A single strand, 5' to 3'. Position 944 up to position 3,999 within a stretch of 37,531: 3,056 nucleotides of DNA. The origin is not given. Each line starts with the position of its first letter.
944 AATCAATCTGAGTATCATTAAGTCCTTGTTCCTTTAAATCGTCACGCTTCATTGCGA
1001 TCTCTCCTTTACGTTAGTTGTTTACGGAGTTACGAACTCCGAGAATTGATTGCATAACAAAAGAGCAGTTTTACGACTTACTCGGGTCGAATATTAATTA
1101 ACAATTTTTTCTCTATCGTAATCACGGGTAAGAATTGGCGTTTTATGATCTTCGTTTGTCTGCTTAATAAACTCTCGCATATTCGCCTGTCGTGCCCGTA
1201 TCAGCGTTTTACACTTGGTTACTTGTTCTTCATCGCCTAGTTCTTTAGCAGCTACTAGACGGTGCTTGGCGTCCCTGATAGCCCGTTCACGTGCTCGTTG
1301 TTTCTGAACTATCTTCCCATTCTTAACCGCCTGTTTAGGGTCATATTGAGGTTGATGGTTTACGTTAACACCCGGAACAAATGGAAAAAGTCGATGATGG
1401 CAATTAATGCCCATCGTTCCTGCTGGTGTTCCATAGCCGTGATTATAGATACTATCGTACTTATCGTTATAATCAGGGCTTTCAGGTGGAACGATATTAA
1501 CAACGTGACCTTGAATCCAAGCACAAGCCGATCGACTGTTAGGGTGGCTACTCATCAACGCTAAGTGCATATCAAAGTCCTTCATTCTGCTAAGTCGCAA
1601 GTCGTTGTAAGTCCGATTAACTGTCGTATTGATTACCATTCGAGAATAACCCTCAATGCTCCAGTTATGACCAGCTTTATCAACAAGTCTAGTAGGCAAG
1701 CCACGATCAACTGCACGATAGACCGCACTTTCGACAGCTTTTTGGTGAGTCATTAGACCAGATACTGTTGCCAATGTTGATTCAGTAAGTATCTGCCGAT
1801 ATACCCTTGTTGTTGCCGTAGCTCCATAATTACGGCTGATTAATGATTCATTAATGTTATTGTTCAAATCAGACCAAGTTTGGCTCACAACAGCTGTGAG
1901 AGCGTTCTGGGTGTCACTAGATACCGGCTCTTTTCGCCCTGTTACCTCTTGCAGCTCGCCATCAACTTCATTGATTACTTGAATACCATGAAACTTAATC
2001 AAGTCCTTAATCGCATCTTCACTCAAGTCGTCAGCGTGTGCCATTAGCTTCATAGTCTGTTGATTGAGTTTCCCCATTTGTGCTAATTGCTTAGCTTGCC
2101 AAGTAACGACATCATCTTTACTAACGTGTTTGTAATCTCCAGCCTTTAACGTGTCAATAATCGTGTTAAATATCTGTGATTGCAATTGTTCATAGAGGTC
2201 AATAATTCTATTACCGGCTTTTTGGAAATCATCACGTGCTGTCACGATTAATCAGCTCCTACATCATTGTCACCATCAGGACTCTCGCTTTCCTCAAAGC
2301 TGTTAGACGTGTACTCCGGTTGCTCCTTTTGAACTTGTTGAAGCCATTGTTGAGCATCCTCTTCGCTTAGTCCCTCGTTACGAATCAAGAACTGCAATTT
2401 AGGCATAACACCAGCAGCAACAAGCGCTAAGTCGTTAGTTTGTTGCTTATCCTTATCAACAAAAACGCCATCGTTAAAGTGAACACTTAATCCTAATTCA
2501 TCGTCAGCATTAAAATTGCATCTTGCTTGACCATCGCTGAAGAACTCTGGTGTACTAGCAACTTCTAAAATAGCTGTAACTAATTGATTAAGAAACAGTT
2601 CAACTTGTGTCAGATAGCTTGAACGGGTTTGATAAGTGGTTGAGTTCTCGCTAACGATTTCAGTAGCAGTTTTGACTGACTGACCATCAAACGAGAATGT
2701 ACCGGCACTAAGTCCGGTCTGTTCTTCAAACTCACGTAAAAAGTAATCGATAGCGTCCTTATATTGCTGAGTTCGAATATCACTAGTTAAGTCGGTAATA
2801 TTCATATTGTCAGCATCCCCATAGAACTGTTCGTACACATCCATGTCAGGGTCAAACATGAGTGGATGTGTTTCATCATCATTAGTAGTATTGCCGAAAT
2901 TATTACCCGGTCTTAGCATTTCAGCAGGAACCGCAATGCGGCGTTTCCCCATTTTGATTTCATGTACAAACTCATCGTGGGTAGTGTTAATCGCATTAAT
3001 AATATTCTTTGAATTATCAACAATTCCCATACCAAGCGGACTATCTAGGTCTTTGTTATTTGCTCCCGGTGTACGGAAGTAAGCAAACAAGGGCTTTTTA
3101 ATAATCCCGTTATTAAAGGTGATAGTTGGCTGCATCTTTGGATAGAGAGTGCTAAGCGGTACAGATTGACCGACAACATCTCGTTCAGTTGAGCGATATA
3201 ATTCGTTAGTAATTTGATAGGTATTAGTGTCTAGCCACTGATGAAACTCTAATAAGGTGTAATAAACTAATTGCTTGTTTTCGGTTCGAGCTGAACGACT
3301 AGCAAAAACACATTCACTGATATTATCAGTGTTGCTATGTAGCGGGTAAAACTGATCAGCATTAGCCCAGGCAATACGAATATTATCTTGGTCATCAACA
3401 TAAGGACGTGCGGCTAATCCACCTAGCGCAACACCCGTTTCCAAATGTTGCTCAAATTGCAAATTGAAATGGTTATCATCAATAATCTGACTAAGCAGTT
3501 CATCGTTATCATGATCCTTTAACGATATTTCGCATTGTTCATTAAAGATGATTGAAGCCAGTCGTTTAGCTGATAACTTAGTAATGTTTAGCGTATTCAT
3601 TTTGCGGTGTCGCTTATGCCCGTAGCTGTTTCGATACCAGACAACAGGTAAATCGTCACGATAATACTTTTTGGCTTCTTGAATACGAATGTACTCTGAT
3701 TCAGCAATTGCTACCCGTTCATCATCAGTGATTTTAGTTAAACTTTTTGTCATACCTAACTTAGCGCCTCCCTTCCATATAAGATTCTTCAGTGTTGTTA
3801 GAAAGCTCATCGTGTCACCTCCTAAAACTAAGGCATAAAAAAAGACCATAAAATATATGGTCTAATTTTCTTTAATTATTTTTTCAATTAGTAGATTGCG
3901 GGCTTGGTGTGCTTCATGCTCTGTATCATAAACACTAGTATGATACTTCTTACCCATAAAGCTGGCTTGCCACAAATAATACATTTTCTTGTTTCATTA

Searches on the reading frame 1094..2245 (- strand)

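Call 91: search_protein_families(library=pfam, max_evalue=0.00001, proteins=[window:1094-2245:-])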
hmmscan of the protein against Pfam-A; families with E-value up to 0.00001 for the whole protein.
window:1094-2245:- (383 aa): 1 family
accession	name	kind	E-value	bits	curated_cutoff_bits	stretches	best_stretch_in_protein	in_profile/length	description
PF06152.16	Phage_min_cap2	-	1.2e-83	281.5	26.3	1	7-361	6-366/366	Phage minor capsid protein 2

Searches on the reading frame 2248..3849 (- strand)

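Call 91: search_protein_families(library=pfam, max_evalue=0.00001, proteins=[window:2248-3849:-])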
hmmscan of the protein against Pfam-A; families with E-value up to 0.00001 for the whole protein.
window:2248-3849:- (533 aa): 1 family
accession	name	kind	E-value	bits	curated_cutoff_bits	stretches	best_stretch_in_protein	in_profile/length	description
PF05133.19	SPP1_portal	-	1.5e-56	192.6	25.5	1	50-511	9-415/416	Phage portal protein, SPP1 Gp6-like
